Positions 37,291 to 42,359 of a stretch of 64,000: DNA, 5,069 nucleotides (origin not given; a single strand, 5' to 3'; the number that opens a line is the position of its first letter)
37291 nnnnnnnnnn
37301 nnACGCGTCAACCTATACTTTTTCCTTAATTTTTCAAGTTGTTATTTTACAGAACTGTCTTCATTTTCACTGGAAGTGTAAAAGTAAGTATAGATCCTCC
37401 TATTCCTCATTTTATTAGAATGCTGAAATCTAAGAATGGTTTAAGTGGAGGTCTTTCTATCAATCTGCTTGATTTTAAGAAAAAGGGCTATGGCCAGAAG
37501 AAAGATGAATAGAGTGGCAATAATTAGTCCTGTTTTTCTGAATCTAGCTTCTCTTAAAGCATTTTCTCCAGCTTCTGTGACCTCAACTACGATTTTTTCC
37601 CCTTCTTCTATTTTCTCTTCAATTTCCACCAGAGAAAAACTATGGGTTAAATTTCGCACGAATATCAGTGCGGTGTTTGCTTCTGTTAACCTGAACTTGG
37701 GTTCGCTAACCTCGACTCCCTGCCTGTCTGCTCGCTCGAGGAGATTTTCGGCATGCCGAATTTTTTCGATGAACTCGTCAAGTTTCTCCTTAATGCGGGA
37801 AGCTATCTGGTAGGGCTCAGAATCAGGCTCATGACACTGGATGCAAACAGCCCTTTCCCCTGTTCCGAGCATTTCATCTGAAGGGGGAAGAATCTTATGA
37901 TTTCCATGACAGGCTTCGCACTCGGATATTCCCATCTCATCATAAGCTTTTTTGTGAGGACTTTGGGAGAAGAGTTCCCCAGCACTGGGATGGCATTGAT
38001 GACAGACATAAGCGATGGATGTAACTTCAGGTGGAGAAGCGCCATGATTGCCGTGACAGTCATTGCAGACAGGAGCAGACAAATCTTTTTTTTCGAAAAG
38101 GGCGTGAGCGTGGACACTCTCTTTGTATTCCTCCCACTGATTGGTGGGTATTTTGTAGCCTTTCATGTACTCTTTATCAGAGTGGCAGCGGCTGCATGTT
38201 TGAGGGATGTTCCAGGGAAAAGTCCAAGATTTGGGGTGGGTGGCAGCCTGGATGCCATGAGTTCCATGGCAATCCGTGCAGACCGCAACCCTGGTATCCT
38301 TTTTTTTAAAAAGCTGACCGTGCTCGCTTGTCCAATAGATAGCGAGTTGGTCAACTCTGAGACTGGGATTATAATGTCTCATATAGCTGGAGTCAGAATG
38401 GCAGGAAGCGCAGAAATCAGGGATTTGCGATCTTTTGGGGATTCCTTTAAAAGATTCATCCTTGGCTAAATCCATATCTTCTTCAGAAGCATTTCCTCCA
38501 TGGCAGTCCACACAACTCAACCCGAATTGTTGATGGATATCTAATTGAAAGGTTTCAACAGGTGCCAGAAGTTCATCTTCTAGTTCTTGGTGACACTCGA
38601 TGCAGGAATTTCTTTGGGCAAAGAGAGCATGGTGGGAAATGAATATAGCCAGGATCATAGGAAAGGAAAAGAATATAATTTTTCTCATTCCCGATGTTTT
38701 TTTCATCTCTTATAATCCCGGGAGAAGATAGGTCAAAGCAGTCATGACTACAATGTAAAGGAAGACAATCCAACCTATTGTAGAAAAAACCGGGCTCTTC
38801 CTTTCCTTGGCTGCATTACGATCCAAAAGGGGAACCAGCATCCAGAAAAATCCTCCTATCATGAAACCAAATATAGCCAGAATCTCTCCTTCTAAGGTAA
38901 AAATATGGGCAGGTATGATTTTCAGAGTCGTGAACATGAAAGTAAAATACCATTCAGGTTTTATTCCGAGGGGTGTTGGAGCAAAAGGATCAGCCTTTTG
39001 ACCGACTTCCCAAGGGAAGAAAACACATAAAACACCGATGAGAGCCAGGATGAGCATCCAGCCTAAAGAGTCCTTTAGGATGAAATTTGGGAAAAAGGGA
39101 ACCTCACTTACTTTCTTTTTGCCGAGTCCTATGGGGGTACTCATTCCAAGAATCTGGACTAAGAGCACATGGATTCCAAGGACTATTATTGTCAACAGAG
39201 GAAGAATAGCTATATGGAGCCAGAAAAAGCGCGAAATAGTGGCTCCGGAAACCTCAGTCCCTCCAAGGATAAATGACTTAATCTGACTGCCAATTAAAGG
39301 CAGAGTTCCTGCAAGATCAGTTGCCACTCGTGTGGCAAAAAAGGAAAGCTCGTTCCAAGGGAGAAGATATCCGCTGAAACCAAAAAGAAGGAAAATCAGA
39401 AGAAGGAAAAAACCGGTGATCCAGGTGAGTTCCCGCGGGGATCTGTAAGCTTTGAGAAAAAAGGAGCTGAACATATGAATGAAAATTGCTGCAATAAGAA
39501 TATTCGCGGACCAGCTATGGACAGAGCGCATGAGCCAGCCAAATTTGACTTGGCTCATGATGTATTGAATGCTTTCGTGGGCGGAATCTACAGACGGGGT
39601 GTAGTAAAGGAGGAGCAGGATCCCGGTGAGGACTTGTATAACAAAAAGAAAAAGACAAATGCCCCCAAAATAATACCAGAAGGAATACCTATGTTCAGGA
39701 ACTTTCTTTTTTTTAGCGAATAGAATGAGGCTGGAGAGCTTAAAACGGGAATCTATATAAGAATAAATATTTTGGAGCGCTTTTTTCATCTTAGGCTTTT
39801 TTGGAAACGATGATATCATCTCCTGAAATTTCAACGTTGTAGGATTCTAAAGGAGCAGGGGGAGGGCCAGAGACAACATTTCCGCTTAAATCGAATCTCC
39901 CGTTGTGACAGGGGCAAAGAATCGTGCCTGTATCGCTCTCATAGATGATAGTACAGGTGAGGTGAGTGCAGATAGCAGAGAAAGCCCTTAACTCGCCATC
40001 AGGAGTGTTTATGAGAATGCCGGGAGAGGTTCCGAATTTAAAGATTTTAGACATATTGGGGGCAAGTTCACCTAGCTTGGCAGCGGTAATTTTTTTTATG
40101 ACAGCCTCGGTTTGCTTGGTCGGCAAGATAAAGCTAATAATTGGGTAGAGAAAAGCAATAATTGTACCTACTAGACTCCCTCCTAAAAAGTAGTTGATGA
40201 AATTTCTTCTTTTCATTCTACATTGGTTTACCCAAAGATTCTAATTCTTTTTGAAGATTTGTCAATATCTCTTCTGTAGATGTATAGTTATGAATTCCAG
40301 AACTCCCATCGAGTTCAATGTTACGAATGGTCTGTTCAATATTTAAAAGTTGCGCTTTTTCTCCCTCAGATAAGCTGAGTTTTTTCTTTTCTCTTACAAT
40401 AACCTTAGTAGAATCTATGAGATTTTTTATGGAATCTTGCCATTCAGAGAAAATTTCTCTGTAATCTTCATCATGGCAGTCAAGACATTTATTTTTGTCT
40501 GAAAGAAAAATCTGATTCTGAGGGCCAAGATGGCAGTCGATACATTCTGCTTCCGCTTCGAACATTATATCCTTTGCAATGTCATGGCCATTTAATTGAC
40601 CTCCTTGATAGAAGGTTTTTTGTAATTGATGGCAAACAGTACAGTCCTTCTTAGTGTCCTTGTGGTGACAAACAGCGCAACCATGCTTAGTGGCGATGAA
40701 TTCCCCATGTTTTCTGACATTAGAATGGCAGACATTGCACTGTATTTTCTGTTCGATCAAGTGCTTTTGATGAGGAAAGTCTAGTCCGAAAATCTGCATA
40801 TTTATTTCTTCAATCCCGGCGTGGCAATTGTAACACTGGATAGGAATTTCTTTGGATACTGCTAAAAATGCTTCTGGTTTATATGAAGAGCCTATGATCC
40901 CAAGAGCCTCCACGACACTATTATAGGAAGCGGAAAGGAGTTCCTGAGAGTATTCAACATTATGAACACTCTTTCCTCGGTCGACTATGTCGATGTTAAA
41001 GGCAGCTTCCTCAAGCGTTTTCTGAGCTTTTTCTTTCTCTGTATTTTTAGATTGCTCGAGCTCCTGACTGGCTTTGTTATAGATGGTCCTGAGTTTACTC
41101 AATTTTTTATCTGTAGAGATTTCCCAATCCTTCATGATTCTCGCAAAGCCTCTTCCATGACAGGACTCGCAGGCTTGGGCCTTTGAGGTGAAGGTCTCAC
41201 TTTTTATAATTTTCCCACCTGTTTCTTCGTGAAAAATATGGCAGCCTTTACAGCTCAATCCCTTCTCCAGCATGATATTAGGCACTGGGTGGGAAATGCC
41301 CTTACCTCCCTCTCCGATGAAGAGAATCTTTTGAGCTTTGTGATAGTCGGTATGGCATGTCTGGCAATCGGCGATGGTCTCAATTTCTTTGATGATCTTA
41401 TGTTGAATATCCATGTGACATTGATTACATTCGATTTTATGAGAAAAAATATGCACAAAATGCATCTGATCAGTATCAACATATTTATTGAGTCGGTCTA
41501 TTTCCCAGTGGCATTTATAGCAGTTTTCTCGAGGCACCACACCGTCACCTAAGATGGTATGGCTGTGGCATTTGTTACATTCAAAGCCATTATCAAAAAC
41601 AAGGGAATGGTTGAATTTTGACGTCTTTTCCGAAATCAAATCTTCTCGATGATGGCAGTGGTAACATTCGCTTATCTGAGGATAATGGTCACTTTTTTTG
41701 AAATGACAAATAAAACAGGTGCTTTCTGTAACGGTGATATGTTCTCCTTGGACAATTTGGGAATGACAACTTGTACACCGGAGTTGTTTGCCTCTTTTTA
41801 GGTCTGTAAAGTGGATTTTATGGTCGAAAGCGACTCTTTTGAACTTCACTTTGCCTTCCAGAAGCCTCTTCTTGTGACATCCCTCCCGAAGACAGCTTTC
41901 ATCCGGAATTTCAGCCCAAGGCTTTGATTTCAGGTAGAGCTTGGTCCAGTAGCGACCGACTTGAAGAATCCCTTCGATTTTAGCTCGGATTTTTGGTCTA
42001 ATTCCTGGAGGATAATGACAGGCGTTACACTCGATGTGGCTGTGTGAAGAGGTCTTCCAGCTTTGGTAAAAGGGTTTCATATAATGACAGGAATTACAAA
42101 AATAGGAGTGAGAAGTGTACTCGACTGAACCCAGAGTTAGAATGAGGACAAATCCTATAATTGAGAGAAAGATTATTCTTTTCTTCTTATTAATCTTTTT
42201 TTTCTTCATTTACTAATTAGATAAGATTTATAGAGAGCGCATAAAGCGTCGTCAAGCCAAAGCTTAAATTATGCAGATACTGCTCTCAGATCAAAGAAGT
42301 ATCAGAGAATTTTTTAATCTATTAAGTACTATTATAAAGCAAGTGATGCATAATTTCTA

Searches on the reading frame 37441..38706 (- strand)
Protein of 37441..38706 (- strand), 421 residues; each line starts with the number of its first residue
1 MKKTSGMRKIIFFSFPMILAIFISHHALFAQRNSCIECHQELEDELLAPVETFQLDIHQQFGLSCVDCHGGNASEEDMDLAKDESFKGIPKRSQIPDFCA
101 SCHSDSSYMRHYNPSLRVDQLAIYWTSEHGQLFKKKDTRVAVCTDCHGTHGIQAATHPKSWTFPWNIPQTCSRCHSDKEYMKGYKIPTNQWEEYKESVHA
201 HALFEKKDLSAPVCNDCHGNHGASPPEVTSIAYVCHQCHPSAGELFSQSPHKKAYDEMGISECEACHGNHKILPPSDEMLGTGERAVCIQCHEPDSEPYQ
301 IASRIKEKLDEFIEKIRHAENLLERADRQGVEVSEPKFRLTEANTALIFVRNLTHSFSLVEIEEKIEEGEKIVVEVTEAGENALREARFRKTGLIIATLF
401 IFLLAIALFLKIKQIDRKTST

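Call 5: search_protein_families(library=pfam, proteins=[window:37441-38706:-], max_evalue=0.01)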
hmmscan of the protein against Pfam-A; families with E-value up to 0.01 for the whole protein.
window:37441-38706:- (421 aa): 8 families
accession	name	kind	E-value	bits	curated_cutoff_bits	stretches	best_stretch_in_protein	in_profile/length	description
PF09699.15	Paired_CXXCH_1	-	2e-16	59.8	20.6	3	262-295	8-39/41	Doubled CXXCH motif (Paired_CXXCH_1)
PF14537.11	Cytochrom_c3_2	-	4.7e-14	53.1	25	3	57-176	1-79/79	Cytochrome c3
PF14522.11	Cytochrome_C7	-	2.1e-11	43.9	24.8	2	52-109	2-54/67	Cytochrome c7 and related cytochrome c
PF22113.1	Mtrc-MtrF_II-IV_dom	-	1.1e-07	31.9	30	0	262-317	8-60/176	Outer membrane cytochrome MtrC/MtrF-like, domains II/IV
PF02335.20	Cytochrom_C552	-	4.3e-05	23.1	24.1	1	51-107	233-286/438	Cytochrome c552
PF22678.1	Cytochrom_c_NrfB-like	-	0.00012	22.9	27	1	28-80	29-76/89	Cytochrome c-type protein NrfB-like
PF00684.25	DnaJ_CXXCXGXG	-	0.0013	19.4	32.7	1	134-182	9-55/65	DnaJ central domain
PF03264.19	Cytochrom_NNT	-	0.0083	16.3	24.1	0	282-324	62-103/174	NapC/NirT cytochrome c family, N-terminal region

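Call 6: search_protein_families(library=ncbifam, proteins=[window:37441-38706:-], max_evalue=0.01)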
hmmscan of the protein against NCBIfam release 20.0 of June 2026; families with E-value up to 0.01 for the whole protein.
window:37441-38706:- (421 aa): 10 families
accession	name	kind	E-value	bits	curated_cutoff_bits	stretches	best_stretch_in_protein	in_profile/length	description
TIGR01905.1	paired_CXXCH_1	subfamily_domain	4e-10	39.5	25.2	1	262-294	8-38/41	doubled CXXCH domain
TIGR03153.1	cytochr_NrfH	equivalog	7e-06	26.2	134.2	1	2-69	71-133/138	cytochrome c nitrite reductase small subunit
NF040968.1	FeS_ExtO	equivalog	0.00015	20.7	200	0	213-250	40-80/416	selenite/tellurite reduction operon b-type cytochrome iron-sulfur cluster-binding subunit ExtO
NF040967.1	cytc_ExtN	equivalog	0.00016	20.6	200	0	213-251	40-81/415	selenite/tellurite reduction operon c-type cytochrome ExtN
TIGR03152.1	cyto_c552_HCOOH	exception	0.00021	20.2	692.5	1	51-107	233-287/441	ammonia-forming nitrite reductase cytochrome c552 subunit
NF008339.0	PRK11125.1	equivalog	0.00021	20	595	1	51-107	275-329/487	ammonia-forming cytochrome c nitrite reductase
NF041198.1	UshA_like_PCGU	equivalog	0.00023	19.9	275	0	262-297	474-513/519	UshA-like (seleno)protein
NF008659.0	PRK11659.1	equivalog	0.00067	19.4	184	0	33-157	47-177/188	cytochrome c nitrite reductase pentaheme subunit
NF045722.1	c3_cytochr_TmcA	equivalog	0.0035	17.2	114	0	25-103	50-124/125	acidic tetraheme cytochrome c3 TmcA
TIGR03146.1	cyt_nit_nrfB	equivalog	0.0043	17.4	166.6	0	23-105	75-143/145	cytochrome c nitrite reductase pentaheme subunit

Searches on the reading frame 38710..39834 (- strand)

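Call 5: search_protein_families(library=pfam, proteins=[window:38710-39834:-], max_evalue=0.01)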
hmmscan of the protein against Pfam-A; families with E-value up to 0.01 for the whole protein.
window:38710-39834:- (374 aa): 5 families
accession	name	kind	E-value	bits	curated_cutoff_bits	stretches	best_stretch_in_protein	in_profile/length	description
PF00033.24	Cytochrome_B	-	6e-50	170.1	27.2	1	44-227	5-186/189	Cytochrome b/b6/petB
PF13631.11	Cytochrom_B_N_2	-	9e-41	140.1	27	1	111-277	1-166/169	Cytochrome b(N-terminal)/b6/petB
PF00032.22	Cytochrom_B_C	-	4.3e-08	33.8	20.7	1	281-367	2-81/102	Cytochrome b(C-terminal)/b6/petD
PF01292.26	Ni_hydr_CYTB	-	3.2e-05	24.2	30.1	1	36-126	83-164/179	Prokaryotic cytochrome b561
PF14358.11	DUF4405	-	0.0011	19.9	26.7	1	59-122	5-63/66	Domain of unknown function (DUF4405)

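Call 6: search_protein_families(library=ncbifam, proteins=[window:38710-39834:-], max_evalue=0.01)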
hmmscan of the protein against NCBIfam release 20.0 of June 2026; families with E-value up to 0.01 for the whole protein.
window:38710-39834:- (374 aa): 5 families
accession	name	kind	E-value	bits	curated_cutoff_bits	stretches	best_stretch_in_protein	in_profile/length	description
NF002990.0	PRK03735.1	subfamily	1.4e-63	214.6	325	1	20-235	2-223/223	cytochrome b6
NF040969.1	cytb_ExtP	equivalog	3e-60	203.6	290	1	35-230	4-201/205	selenite/tellurite reduction operon b-type cytochrome ExtP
NF050120.1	bc1_QcrB_actin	exception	5.4e-45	154.1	500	1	27-320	2-313/458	cytochrome bc1 complex cytochrome b subunit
NF041076.1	cyt_b_SoxC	equivalog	2.3e-27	96.1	740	1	26-239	4-207/542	proton pump complex cytochrome B SoxC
TIGR01156.1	cytb6_f_IV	equivalog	3.3e-07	30.3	127.05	1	259-360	44-135/160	cytochrome b6-f complex subunit IV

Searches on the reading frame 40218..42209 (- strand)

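Call 5: search_protein_families(library=pfam, proteins=[window:40218-42209:-], max_evalue=0.01)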
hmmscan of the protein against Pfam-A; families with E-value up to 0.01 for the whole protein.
window:40218-42209:- (663 aa): 5 families
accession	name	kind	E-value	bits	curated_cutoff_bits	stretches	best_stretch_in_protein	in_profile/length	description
PF14522.11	Cytochrome_C7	-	2.5e-18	66.1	24.8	1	519-580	12-67/67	Cytochrome c7 and related cytochrome c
PF14537.11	Cytochrom_c3_2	-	1.8e-16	60.8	25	2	207-287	5-79/79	Cytochrome c3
PF03264.19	Cytochrom_NNT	-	1.2e-07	32.1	24.1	1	12-153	12-168/174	NapC/NirT cytochrome c family, N-terminal region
PF22113.1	Mtrc-MtrF_II-IV_dom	-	1.1e-06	28.7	30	1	210-359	8-172/176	Outer membrane cytochrome MtrC/MtrF-like, domains II/IV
PF02085.21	Cytochrom_CIII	-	8.2e-06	26.5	22.9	0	194-286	18-101/101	Class III cytochrome C family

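Call 6: search_protein_families(library=ncbifam, proteins=[window:40218-42209:-], max_evalue=0.01)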
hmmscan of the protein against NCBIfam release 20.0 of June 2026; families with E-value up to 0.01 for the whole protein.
window:40218-42209:- (663 aa): 4 families
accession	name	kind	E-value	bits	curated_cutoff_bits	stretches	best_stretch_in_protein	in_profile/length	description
TIGR03153.1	cytochr_NrfH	equivalog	3.4e-13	49.8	134.2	1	12-152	5-136/138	cytochrome c nitrite reductase small subunit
TIGR03508.1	decahem_SO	subfamily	1.9e-08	34.1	192.2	1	110-289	7-177/258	DmsE family decaheme c-type cytochrome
NF011606.0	PRK15032.1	equivalog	8.6e-08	31.7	455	1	18-81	27-97/390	pentaheme c-type cytochrome TorC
NF045713.1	CxxCH_16_HmcA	equivalog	1.4e-07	30.5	400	1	457-598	133-263/541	sulfate respiration complex hexadecaheme cytochrome HmcA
